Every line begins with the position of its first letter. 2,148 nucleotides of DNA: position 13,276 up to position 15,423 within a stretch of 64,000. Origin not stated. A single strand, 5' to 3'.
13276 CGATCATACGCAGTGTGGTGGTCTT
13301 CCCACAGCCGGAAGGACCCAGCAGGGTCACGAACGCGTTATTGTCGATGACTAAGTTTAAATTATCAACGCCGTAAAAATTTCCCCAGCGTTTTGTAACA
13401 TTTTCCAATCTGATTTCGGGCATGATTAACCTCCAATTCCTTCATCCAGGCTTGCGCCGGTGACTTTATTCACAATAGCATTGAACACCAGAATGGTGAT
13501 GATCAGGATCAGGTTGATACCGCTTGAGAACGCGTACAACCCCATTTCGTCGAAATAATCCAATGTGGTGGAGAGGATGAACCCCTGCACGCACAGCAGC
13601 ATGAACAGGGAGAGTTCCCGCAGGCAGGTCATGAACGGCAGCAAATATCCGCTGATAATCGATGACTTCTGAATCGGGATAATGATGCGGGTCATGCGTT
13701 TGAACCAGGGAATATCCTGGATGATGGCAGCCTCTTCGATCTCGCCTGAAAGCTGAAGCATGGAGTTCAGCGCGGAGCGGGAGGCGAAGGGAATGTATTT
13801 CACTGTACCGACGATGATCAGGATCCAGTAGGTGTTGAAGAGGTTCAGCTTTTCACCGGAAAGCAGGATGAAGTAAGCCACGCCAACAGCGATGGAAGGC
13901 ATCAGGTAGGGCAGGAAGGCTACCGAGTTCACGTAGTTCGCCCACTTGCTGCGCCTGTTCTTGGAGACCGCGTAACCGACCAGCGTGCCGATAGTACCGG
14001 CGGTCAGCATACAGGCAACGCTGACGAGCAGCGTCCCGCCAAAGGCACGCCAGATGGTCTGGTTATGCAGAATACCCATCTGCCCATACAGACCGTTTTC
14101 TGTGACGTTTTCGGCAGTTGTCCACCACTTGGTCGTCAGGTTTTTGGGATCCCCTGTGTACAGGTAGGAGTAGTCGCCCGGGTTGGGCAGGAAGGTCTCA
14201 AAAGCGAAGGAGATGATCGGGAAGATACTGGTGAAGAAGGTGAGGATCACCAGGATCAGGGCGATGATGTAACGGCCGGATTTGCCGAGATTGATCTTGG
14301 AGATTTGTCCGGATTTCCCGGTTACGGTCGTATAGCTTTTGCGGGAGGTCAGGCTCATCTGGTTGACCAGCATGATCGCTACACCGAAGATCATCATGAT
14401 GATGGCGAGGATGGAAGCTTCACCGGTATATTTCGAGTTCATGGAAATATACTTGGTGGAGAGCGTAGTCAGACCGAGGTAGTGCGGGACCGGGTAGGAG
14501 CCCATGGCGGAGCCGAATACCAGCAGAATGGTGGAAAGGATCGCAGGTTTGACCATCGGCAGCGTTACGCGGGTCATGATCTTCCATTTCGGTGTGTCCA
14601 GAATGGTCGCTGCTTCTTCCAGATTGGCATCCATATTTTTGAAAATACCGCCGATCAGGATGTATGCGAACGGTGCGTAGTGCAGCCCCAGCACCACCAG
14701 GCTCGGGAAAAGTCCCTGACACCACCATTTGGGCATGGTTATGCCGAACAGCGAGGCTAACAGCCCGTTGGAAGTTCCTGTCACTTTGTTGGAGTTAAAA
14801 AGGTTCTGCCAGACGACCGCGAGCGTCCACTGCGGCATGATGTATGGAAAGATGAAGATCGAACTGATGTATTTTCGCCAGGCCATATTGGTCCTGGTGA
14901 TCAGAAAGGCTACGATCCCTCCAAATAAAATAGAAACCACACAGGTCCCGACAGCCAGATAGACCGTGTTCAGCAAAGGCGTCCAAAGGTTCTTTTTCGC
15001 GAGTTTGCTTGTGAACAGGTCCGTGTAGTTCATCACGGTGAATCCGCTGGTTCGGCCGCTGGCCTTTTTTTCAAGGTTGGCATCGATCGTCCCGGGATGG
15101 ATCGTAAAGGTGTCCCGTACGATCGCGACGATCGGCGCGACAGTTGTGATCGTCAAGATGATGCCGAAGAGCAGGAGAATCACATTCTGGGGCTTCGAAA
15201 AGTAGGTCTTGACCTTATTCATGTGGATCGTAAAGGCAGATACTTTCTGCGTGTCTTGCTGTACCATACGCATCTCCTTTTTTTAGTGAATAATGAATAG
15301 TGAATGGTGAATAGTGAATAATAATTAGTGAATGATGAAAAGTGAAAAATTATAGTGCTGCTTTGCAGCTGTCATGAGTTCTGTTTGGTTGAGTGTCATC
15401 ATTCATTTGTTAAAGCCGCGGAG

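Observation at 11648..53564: Arrays of degenerate tandem heptanucleotides whose conserved core is a stop trinucleotide, placed exactly at gene boundaries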

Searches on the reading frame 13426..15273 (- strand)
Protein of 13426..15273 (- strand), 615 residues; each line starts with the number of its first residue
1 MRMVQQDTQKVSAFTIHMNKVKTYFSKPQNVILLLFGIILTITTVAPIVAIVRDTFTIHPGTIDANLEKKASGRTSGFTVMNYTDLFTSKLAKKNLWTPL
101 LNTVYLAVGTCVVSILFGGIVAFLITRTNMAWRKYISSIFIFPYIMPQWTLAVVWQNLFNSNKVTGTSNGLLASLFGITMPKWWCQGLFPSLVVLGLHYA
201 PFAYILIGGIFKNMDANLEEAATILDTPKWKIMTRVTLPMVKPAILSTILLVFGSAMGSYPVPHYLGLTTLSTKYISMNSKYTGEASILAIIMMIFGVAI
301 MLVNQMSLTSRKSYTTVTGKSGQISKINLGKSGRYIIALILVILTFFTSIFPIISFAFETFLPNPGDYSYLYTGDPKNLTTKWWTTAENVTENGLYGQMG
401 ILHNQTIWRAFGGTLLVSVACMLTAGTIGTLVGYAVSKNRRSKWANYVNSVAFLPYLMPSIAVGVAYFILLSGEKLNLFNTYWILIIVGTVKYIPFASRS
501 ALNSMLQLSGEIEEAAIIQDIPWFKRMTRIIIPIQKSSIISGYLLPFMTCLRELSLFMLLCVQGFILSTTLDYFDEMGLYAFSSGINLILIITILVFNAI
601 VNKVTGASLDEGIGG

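Call 10: search_protein_families(library=pfam, proteins=[window:13426-15273:-])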
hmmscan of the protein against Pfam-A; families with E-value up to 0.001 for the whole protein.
window:13426-15273:- (615 aa): 1 family
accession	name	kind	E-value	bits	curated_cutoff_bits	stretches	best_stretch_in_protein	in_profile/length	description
PF00528.27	BPD_transp_1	-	2e-21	77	26.4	2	115-304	2-175/184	Binding-protein-dependent transport system inner membrane component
